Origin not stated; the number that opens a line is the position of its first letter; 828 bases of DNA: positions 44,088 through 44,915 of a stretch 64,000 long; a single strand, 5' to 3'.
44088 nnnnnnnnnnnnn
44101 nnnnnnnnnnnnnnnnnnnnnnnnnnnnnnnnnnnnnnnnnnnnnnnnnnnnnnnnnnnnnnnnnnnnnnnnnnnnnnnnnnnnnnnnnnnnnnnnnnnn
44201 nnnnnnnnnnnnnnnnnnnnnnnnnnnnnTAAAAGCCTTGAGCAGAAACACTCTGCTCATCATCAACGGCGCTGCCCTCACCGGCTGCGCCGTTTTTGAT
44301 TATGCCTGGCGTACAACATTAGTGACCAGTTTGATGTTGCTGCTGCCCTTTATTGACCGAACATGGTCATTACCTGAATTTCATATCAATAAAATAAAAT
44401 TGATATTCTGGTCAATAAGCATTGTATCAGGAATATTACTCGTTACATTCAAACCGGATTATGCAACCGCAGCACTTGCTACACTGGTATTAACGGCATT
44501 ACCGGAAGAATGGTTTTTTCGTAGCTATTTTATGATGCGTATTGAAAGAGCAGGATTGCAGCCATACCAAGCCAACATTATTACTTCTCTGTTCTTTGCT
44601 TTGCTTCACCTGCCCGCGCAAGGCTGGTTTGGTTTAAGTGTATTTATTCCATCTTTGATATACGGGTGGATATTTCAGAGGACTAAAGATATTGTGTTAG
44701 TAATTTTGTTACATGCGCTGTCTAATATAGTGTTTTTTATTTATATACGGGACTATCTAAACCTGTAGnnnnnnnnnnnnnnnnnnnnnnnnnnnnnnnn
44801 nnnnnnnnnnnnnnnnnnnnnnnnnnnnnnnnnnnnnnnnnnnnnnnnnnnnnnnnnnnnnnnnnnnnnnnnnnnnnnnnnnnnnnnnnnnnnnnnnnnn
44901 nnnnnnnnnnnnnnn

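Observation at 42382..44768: Surface protein with a Cys-containing C-terminal tag adjacent to a CPBP intramembrane protease: candidate second, myxosortase-like sorting system inside an exosortase locus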

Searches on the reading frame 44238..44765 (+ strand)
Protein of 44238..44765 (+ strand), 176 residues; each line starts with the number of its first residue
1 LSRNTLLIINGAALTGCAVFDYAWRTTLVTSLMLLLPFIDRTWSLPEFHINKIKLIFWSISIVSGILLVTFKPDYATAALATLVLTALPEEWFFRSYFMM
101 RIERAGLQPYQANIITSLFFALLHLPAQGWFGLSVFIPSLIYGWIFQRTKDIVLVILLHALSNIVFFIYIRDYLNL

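Call 4: search_protein_families(library=ncbifam, proteins=[window:44238-44765:+], max_evalue=1)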
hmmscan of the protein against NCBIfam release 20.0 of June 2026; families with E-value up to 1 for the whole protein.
window:44238-44765:+ (176 aa): 11 families
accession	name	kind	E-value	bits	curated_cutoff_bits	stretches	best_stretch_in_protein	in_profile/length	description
NF040914.1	Mrt_core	domain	4.4e-19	68.5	100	1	78-170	3-105/108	myxosortase family intramembrane protease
NF040674.1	CPBP_fam_MrtP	equivalog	9.5e-19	68.1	250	1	78-173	248-353/354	myxosortase MrtP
NF040594.1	CPBP_fam_MrtC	equivalog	5.9e-17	62.1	195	1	65-165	104-214/221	myxosortase MrtC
NF033192.3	CPBP_JDVT_MrtJ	equivalog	1.7e-15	57.5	75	1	83-168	5-97/98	JDVT-CTERM system glutamic-type intramembrane protease MrtJ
NF040593.1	CPBP_fam_MrtX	exception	4.8e-13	49.5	180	1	71-166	126-229/238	myxosortase MrtX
NF040589.1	CPBP_Synerg_MrtS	equivalog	4.7e-12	46.4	130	1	74-164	71-161/170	Synerg-CTERM system glutamic-type intramembrane protease MrtS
NF041647.1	ABC_perm_CPBP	equivalog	8.9e-08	31.3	435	1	75-169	542-633/636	ABC transporter permease subunit/CPBP intramembrane protease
NF040915.1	CPBP_fam_MrtZ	exception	2.4e-07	30.4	325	1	76-166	165-264/275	myxosortase MrtZ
TIGR03008.1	pepcterm_CAAX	equivalog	2.7e-06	27.4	81.05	1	81-169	123-212/222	CAAX prenyl protease-related protein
TIGR04162.1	exo_VPEID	exception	3.3e-06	26.3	150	1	77-165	416-502/516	exosortase E/protease, VPEID-CTERM system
NF047635.1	CPBP_Sphingo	equivalog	0.0032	16.9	225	1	135-168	203-236/237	CPBP family intramembrane glutamic endopeptidase, BDIM_20840 family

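Call 6: search_protein_families(library=pfam, proteins=[window:44238-44765:+], max_evalue=0.01)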
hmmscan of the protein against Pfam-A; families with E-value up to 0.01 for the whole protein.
window:44238-44765:+ (176 aa): 1 family
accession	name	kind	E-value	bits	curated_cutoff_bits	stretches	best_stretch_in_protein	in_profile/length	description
PF02517.21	Rce1-like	-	3.1e-20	72.7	22.4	1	76-165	5-93/93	Type II CAAX prenyl endopeptidase Rce1-like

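Call 8: find_homologous_proteins(query=window:44238-44765:+, max_evalue=0.001)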
Query window:44238-44765:+ (176 aa): 160 proteins with E <= 0.001 among 432 candidates; the best 120 are listed.
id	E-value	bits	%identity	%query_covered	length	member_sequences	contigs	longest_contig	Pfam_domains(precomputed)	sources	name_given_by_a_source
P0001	8.3e-109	380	100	100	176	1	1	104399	PF02517.22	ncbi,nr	ncbi:MAG: CPBP family glutamic-type intramembrane protease [Gammaproteobacteria bacterium]|nr:CPBP f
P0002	2.7e-81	290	76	98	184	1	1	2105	PF02517.22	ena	-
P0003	6.3e-74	266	69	100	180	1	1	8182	PF02517.22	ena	-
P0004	6.2e-72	260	66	100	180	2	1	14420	PF02517.22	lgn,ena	-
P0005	3.8e-70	254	67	100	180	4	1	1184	PF02517.22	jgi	-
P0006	4.3e-70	254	82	80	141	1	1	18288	PF02517.22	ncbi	ncbi:MAG: CPBP family intramembrane metalloprotease [Pseudomonadota bacterium]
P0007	3.9e-66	241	66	92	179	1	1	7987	PF02517.22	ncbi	ncbi:MAG: CPBP family intramembrane metalloprotease [Methylococcales bacterium]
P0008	2.2e-65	238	67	94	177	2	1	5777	PF02517.22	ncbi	-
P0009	5.8e-64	234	63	99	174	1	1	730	PF02517.22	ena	-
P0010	1.5e-61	226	61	99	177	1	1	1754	PF02517.22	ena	-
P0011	2.4e-61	225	62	98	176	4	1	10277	PF02517.22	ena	-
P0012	8.9e-61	223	60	100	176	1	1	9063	PF02517.22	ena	-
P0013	1.2e-60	223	65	94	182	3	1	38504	PF02517.22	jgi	-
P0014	1.7e-58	216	58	99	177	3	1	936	PF02517.22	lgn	-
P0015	2.5e-58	215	55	98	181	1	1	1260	PF02517.22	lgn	-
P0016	1.2e-57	213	57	99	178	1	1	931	PF02517.22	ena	-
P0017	2.5e-57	212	61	99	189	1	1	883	PF02517.22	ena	-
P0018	4.1e-56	208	57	99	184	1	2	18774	PF02517.22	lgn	-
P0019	1.2e-55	206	57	100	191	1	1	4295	PF02517.22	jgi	-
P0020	4.8e-54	201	51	99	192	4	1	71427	PF02517.22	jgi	-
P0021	9.2e-54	200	58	93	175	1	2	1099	PF02517.22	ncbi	-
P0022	2.1e-53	199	55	100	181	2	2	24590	PF02517.22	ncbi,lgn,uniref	ncbi:hypothetical protein MNBD_GAMMA25-2407 [hydrothermal vent metagenome]|uniref:CAAX prenyl protea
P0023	3.0e-53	199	55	99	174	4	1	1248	PF02517.22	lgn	-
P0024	3.7e-53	198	55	94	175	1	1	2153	PF02517.22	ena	-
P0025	1.3e-52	197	52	99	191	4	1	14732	PF02517.22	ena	-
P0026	3.6e-52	195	55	97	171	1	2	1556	PF02517.22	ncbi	-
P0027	4.4e-52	195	53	94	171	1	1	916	PF02517.22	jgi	jgi:membrane protease YdiL (CAAX protease family)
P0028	6.4e-52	194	52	99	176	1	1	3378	PF02517.22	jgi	-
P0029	1.5e-51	193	55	99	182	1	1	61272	PF02517.22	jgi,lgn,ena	-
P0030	2.7e-51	192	55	99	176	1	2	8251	PF02517.22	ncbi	-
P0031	3.2e-51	192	52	99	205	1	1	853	PF02517.22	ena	-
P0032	3.6e-51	192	54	94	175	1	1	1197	PF02517.22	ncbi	-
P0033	4.1e-51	192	52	96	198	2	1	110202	PF02517.22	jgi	-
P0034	6.4e-51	191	56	99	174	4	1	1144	PF02517.22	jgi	-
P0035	7.3e-51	191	53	99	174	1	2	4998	PF02517.22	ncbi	-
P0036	1.6e-50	190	52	100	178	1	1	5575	PF02517.22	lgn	-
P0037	2.1e-50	189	53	93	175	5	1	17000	PF02517.22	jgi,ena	-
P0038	5.1e-50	188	51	97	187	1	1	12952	PF02517.22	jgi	-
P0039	6.6e-50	188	51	97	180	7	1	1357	PF02517.22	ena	-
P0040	1.2e-49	187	54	97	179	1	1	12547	PF02517.22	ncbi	-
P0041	1.4e-49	187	54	96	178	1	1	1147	PF02517.22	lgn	-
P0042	1.9e-49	186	54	96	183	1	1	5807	PF02517.22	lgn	-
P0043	2.2e-49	186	53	95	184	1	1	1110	PF02517.22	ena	-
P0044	5.3e-49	185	53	99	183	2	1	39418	PF02517.22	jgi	-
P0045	9.8e-49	184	54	93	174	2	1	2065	PF02517.22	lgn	-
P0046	1.4e-48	184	52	99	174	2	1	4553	PF02517.22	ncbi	-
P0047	1.7e-48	183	52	100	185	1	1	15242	PF02517.22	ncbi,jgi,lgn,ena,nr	ncbi:MAG: CPBP family intramembrane metalloprotease [Gammaproteobacteria bacterium]|nr:CPBP family i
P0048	2.7e-48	183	48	99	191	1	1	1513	PF02517.22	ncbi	-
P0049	3.1e-48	182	51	95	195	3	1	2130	PF02517.22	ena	-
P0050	4.8e-48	182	50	99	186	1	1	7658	PF02517.22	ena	-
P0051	5.7e-48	181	54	91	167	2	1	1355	PF02517.22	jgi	jgi:membrane protease YdiL (CAAX protease family)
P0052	1.3e-47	180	49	98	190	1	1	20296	PF02517.22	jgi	-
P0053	1.5e-47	180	45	99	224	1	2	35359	PF02517.22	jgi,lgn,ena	-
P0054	1.6e-47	180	51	91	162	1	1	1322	PF02517.22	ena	-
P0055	1.6e-47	180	51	99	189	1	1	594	PF02517.22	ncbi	-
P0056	1.0e-46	177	59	80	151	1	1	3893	PF02517.22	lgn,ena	-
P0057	1.0e-46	177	52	96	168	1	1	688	PF02517.22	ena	-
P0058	1.0e-46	177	47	98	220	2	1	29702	PF02517.22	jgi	-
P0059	1.2e-46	177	50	99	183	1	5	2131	PF02517.22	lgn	-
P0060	1.3e-46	177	49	99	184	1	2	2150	PF02517.22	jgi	-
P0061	2.7e-46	176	49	98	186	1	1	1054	PF02517.22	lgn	-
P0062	3.2e-46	176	51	99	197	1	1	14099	PF02517.22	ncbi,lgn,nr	ncbi:MAG: CPBP family intramembrane metalloprotease [Gammaproteobacteria bacterium]|nr:CPBP family i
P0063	6.5e-46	175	51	91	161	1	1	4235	PF02517.22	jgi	-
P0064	9.2e-46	174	51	99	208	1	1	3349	PF02517.22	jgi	jgi:uncharacterized protein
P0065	1.0e-45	174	51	91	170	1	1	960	PF02517.22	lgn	-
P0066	2.8e-45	173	48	99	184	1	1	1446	PF02517.22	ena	-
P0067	3.8e-45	172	51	93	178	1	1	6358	PF02517.22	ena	-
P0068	6.9e-45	171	49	99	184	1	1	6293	PF02517.22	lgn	-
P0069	1.1e-44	171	48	98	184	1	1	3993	PF02517.22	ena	-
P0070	2.5e-44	170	47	99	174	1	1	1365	PF02517.22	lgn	-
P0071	3.0e-44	169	49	93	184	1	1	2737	PF02517.22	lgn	-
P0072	9.0e-44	168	48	91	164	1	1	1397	PF02517.22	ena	-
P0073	9.7e-44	168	47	98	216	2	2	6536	PF02517.22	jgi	-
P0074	2.3e-43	166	49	99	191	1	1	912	PF02517.22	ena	-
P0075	9.1e-43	165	46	95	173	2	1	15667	PF02517.22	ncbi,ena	-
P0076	1.0e-42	164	47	100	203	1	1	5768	PF02517.22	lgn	-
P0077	2.3e-42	163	48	99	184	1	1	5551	PF02517.22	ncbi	-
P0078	9.0e-42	161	54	85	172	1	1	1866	PF02517.22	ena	-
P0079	1.7e-41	160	68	63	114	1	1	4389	PF02517.22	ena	-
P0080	1.5e-40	157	46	99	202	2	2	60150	PF02517.22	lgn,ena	-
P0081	2.1e-40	157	46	99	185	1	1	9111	PF02517.22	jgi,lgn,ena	-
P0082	9.7e-40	155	48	86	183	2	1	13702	PF02517.22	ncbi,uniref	ncbi:hypothetical protein MNBD_GAMMA11-769 [hydrothermal vent metagenome]|uniref:CAAX prenyl proteas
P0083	1.5e-39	154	46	98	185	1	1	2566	PF02517.22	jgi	jgi:membrane protease YdiL (CAAX protease family)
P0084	1.9e-39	154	43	98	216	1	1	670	PF02517.22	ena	-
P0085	2.6e-39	153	47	98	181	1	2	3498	PF02517.22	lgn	-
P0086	2.9e-39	153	63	59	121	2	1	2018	PF02517.22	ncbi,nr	ncbi:MAG: CPBP family glutamic-type intramembrane protease [Gammaproteobacteria bacterium]|nr:CPBP f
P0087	4.9e-39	152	52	81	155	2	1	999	PF02517.22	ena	-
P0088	5.6e-39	152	43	95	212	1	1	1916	PF02517.22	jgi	jgi:membrane protease YdiL (CAAX protease family)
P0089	2.5e-38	150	48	98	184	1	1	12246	PF02517.22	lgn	-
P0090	2.6e-38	150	47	80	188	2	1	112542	PF02517.22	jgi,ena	-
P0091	3.0e-38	150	48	80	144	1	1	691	PF02517.22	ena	-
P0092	7.1e-38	149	48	77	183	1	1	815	PF02517.22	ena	-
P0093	1.4e-37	148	44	96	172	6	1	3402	PF02517.22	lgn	-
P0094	1.9e-37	147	47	94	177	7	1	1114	PF02517.22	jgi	jgi:membrane protease YdiL (CAAX protease family)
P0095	2.1e-37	147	66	60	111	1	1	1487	PF02517.22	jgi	-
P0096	2.3e-37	147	47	84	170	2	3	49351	PF02517.22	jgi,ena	-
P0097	4.1e-37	146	45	97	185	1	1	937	PF02517.22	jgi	-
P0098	2.6e-36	144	47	94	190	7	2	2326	PF02517.22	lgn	-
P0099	3.5e-36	143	37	99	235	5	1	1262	PF02517.22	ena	-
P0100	7.4e-36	142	44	95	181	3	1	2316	PF02517.22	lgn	-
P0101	2.6e-35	140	52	77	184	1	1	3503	PF02517.22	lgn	-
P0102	2.7e-35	140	42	95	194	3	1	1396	PF02517.22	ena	-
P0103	4.5e-35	139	45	95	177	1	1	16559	PF02517.22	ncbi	-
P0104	6.3e-35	139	44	97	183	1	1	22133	PF02517.22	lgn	-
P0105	7.5e-35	139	46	94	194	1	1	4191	PF02517.22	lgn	-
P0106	2.1e-34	137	45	97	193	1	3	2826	PF02517.22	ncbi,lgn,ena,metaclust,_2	metaclust:\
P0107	3.1e-34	137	36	99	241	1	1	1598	PF02517.22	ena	-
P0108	3.7e-34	137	47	95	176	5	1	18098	PF02517.22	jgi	-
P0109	4.7e-34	136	43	98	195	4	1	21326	PF02517.22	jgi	jgi:membrane protease YdiL (CAAX protease family)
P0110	5.6e-34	136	42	97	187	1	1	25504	PF02517.22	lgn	-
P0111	6.0e-34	136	43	99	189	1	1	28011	PF02517.22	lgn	-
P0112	2.9e-33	134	41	97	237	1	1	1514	PF02517.22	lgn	-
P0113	5.1e-33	133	41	100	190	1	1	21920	PF02517.22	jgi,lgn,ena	-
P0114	5.4e-33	133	43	92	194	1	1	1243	PF02517.22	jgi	jgi:membrane protease YdiL (CAAX protease family)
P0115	1.1e-32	132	43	97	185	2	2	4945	PF02517.22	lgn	-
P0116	3.3e-32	130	41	90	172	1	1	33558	PF02517.22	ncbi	-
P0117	4.5e-32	130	44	89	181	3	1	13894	PF02517.22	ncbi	-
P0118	4.6e-32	130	41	99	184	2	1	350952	PF02517.22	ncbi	-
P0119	5.2e-32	130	45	88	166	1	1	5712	PF02517.22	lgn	-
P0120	1.0e-31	129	44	94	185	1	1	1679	PF02517.22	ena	-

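Call 14: find_related_loci(query=A1, collection=genome_contigs, flank=6000)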
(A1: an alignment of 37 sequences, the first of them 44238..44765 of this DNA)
Query A1 (176 aa) in genome_contigs; peptide patterns used: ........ (x = any residue, [..] = any of these).
66 stretches matched a pattern; 43 encode a relative of the query (tblastn E <= 1e-3); 43 distinct loci.
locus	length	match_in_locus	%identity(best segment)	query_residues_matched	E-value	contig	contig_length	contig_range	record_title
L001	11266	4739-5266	82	1-176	1e-89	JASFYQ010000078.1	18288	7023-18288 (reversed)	MAG: Pseudomonadota bacterium isolate MAY_MAG_00003 ALL_000000002710, whole genome shotgun sequence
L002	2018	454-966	54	1-171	8e-59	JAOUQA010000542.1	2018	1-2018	MAG: Gammaproteobacteria bacterium isolate 8_1_Oct_SF_Bin73 8_1_Oct_SF_Bin73_scaffold_82788_c1, whole genome shotgun seq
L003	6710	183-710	53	1-176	2e-56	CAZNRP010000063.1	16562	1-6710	MAG TPA_asm: uncultured Thiohalophilus sp. isolate SRP128015_co1_353 genome assembly, contig: NODE_5006_length_16562_cov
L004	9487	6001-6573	51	1-175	2e-54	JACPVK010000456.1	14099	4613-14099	MAG: Gammaproteobacteria bacterium isolate NC_groundwater_783_Ag_S2p5_49_5 JBCH_GD18_4_SO25_S179_scaffold_822173, whole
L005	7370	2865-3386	52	1-174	1e-53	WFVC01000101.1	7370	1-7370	MAG: Gammaproteobacteria bacterium isolate S140_26 k151_413382, whole genome shotgun sequence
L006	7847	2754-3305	49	6-170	1e-52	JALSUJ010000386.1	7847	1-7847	MAG: Gammaproteobacteria bacterium isolate S010_maxbin2_scaf2bin.015_VB S010_NODE_3667_length_7847_cov_1.766710, whole g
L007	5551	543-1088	48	1-174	1e-50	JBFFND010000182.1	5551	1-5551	MAG: Gammaproteobacteria bacterium isolate Mix_mud18.2022.04.64 k141_472424_length_5551_cov_7.0000, whole genome shotgun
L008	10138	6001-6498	48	1-166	9e-49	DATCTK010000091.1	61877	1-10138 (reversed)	MAG TPA_asm: Gammaproteobacteria bacterium isolate SMAG_U7329 k141_223911, whole genome shotgun sequence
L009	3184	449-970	53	2-170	3e-46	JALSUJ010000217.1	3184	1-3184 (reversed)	MAG: Gammaproteobacteria bacterium isolate S010_maxbin2_scaf2bin.015_VB S010_NODE_19836_length_3184_cov_3.337586, whole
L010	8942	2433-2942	54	6-175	1e-45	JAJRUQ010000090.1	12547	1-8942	MAG: Gammaproteobacteria bacterium isolate Dive96_bin10.204 k141_2321950, whole genome shotgun sequence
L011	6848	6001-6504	46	6-173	1e-43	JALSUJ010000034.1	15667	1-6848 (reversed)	MAG: Gammaproteobacteria bacterium isolate S010_maxbin2_scaf2bin.015_VB S010_NODE_1065_length_15667_cov_4.434685, whole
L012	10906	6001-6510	44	3-170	1e-40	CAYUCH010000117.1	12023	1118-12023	MAG TPA_asm: uncultured Desulfobulbia bacterium isolate SRP077602_co5_539 genome assembly, contig: NODE_23508_length_120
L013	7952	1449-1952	43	9-173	5e-40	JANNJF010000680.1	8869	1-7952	MAG: Gammaproteobacteria bacterium isolate SOY_40_concoct_339_sub SOY_40_k141_1513978, whole genome shotgun sequence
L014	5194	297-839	44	1-172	3e-39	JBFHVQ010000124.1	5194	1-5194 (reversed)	MAG: Gammaproteobacteria bacterium isolate Mix_sand09.2021.07.G.57 k141_1442180_length_5194_cov_6.9418, whole genome sho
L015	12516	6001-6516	41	2-175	4e-38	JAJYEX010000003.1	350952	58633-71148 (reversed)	MAG: Proteobacteria bacterium isolate DBS1-1.bin70 NODE_19_length_350952_cov_15.812502, whole genome shotgun sequence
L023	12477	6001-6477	45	9-170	7e-39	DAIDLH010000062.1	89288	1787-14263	MAG TPA_asm: Candidatus Muproteobacteria bacterium isolate clean426 k141_616988, whole genome shotgun sequence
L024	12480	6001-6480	46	8-170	2e-41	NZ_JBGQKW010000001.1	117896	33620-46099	MAG: Sulfuricaulis sp. isolate OBJ2_061818_050_52 k141_104630_length_117896_cov_38.3523, whole genome shotgun sequence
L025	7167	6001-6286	61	81-175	3e-27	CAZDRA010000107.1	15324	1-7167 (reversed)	MAG TPA_asm: uncultured Roseivirgaceae bacterium isolate SRP128015_co3_50 genome assembly, contig: NODE_4152_length_1532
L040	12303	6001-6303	32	83-174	4e-9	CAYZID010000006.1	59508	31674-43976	MAG TPA_asm: uncultured Myxococcales bacterium isolate binchicken_co64_124 genome assembly, contig: NODE_249_length_5950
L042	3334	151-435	38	71-168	2e-8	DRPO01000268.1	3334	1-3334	MAG TPA_asm: Gammaproteobacteria bacterium isolate HyVt-560 HyVt-560_k145_20969, whole genome shotgun sequence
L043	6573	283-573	30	84-165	1e-6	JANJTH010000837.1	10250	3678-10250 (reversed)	MAG: Planctomycetota bacterium isolate RX1_metabat.bin.42 RX1_metabat.bin.42_RX1_k141_560699, whole genome shotgun seque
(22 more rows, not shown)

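Call 20: search_protein_families(library=ncbifam, alignment_id=A1, max_evalue=0.001)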
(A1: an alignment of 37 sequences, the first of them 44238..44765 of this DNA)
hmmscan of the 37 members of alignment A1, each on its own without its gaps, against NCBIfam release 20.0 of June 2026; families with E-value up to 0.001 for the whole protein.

A. member 1, window:44238-44765:+ (176 aa): 10 families
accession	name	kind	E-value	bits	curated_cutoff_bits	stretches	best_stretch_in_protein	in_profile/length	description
NF040914.1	Mrt_core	domain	4.4e-19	68.5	100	1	78-170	3-105/108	myxosortase family intramembrane protease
NF040674.1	CPBP_fam_MrtP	equivalog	9.5e-19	68.1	250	1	78-173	248-353/354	myxosortase MrtP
NF040594.1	CPBP_fam_MrtC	equivalog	5.9e-17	62.1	195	1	65-165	104-214/221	myxosortase MrtC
NF033192.3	CPBP_JDVT_MrtJ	equivalog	1.7e-15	57.5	75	1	83-168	5-97/98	JDVT-CTERM system glutamic-type intramembrane protease MrtJ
NF040593.1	CPBP_fam_MrtX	exception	4.8e-13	49.5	180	1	71-166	126-229/238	myxosortase MrtX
NF040589.1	CPBP_Synerg_MrtS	equivalog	4.7e-12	46.4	130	1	74-164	71-161/170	Synerg-CTERM system glutamic-type intramembrane protease MrtS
NF041647.1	ABC_perm_CPBP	equivalog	8.9e-08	31.3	435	1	75-169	542-633/636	ABC transporter permease subunit/CPBP intramembrane protease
NF040915.1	CPBP_fam_MrtZ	exception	2.4e-07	30.4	325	1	76-166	165-264/275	myxosortase MrtZ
TIGR03008.1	pepcterm_CAAX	equivalog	2.7e-06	27.4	81.05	1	81-169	123-212/222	CAAX prenyl protease-related protein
TIGR04162.1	exo_VPEID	exception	3.3e-06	26.3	150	1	77-165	416-502/516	exosortase E/protease, VPEID-CTERM system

B. families by the number of members that match (of 37 scanned): 13 families
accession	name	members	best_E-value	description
NF040674.1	CPBP_fam_MrtP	37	5.7e-26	myxosortase MrtP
NF040914.1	Mrt_core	37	2.2e-24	myxosortase family intramembrane protease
NF040594.1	CPBP_fam_MrtC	37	1.3e-20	myxosortase MrtC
NF033192.3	CPBP_JDVT_MrtJ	37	8.3e-18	JDVT-CTERM system glutamic-type intramembrane protease MrtJ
NF040593.1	CPBP_fam_MrtX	37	2.4e-15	myxosortase MrtX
NF040589.1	CPBP_Synerg_MrtS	37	1.4e-13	Synerg-CTERM system glutamic-type intramembrane protease MrtS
NF040915.1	CPBP_fam_MrtZ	36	8e-15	myxosortase MrtZ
TIGR03008.1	pepcterm_CAAX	26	8.9e-07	CAAX prenyl protease-related protein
NF041647.1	ABC_perm_CPBP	24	1.2e-10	ABC transporter permease subunit/CPBP intramembrane protease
TIGR04162.1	exo_VPEID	18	3.3e-09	exosortase E/protease, VPEID-CTERM system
NF047635.1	CPBP_Sphingo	4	0.00018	CPBP family intramembrane glutamic endopeptidase, BDIM_20840 family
NF052640.1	CPBP_M949_0222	1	3.9e-05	M949_0222 family glutamic-type intramembrane endopeptidase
NF040590.1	CPBP_Pyro_MrtA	1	0.00073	CPBP family archaeomyxosortase MrtA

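Call 34: search_solved_structures(query=A1, max_evalue=1, show_alignments=1)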
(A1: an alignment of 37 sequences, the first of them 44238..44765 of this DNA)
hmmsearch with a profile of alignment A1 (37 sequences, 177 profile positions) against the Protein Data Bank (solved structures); distinct sequences matched with E-value up to 1: 0.

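Call 36: search_protein_families(library=ncbifam, proteins=[L004:1849-3498:+, L004:3532-5991:+, L005:990-2690:+, L006:330-2726:+, L008:4698-5993:+, L011:3505-5976:+, L012:3047-5953:+, L015:3837-5846:+, L023:3899-5977:+, L024:4022-5977:+], max_evalue=0.001)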
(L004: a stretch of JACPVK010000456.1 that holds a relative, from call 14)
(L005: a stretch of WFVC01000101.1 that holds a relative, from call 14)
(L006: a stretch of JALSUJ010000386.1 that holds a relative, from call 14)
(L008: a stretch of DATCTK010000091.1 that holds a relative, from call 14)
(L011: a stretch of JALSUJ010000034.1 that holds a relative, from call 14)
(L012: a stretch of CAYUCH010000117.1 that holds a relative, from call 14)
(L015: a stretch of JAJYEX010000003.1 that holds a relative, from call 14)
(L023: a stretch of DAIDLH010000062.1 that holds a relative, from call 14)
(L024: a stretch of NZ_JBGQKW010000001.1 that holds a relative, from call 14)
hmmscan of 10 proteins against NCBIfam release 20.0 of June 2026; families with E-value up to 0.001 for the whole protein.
L004:1849-3498:+ (550 aa): 1 family
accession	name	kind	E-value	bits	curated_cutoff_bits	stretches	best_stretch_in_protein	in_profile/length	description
NF041766.1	choice_anch_U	domain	1.3e-07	32.4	32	1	392-498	10-88/92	choice-of-anchor U domain-containing protein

L004:3532-5991:+ (820 aa): 3 families
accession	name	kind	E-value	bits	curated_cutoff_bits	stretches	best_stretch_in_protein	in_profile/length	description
NF041766.1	choice_anch_U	domain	2.6e-11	44.2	32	1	733-772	49-91/92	choice-of-anchor U domain-containing protein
NF033932.1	LapB_rpt_80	domain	1e-05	25.7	45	0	434-474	1-39/83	LapB repeat-containing protein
NF047446.1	barrel_OmpL47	domain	0.0004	20.8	40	0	425-459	34-68/68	OmpL47-type beta-barrel domain-containing protein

L005:990-2690:+ (567 aa): 1 family
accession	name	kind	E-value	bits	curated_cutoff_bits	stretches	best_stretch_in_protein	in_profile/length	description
NF041766.1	choice_anch_U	domain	2.8e-11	44.1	32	2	480-514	57-91/92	choice-of-anchor U domain-containing protein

L006:330-2726:+ (799 aa): 1 family
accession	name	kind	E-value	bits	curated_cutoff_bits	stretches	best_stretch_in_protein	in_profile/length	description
NF012211.1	tand_rpt_95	domain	5e-37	125.8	90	4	434-522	3-97/98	tandem-95 repeat protein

L008:4698-5993:+ (432 aa): 1 family
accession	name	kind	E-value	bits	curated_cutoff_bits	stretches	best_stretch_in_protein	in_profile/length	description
NF041766.1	choice_anch_U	domain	1.7e-13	51.2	32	1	260-381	8-91/92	choice-of-anchor U domain-containing protein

L011:3505-5976:+ (824 aa): 2 families
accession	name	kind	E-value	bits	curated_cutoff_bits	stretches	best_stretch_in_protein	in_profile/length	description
NF012211.1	tand_rpt_95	domain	1.3e-15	57.1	90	2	345-425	6-85/98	tandem-95 repeat protein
TIGR04225.1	CshA_fibril_rpt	repeat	5.3e-05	24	60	1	346-414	30-95/104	fibrillar adhesin CshA-type repeat protein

L012:3047-5953:+ (969 aa): 1 family
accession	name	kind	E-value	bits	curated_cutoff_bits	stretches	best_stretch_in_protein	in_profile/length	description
NF033932.1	LapB_rpt_80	domain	1.5e-06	28.4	45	1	412-471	1-60/83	LapB repeat-containing protein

L015:3837-5846:+ (670 aa): 0 families

L023:3899-5977:+ (693 aa): 0 families

L024:4022-5977:+ (652 aa): 2 families
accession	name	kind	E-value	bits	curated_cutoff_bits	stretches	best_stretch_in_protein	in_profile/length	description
NF012211.1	tand_rpt_95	domain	7.1e-19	67.6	90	2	377-450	10-86/98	tandem-95 repeat protein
NF041766.1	choice_anch_U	domain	5.7e-10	39.9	32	1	493-601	9-92/92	choice-of-anchor U domain-containing protein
